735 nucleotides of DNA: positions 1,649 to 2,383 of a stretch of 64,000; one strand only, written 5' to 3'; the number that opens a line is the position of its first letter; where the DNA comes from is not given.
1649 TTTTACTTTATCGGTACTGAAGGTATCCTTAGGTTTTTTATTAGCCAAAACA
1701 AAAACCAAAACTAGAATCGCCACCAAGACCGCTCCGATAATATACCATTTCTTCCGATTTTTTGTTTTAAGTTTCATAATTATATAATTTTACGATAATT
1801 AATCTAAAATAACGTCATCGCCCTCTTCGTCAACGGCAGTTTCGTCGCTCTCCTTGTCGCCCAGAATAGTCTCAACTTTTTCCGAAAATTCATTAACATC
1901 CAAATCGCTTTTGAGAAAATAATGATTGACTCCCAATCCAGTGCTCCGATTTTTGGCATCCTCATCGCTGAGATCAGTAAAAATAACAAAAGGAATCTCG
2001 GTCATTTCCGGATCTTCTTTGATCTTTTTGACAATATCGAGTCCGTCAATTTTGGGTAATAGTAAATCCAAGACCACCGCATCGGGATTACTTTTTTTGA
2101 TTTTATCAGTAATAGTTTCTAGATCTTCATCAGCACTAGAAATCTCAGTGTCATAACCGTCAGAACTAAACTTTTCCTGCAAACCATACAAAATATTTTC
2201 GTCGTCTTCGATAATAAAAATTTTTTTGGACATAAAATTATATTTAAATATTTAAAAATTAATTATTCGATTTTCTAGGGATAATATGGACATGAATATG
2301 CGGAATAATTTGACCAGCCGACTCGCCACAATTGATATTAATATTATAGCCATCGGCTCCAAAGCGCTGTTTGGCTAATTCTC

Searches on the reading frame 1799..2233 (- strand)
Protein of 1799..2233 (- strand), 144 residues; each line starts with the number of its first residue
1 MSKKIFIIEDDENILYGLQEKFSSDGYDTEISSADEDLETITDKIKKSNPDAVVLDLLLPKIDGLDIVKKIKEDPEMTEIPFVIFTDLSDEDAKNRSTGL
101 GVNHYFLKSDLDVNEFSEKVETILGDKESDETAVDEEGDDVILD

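Call 42: find_encoding_contigs(protein=window:1799-2233:-, flank=10000, max_places=3)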
Protein window:1799-2233:- (144 aa): no gene with exactly this product is on record in the collection.
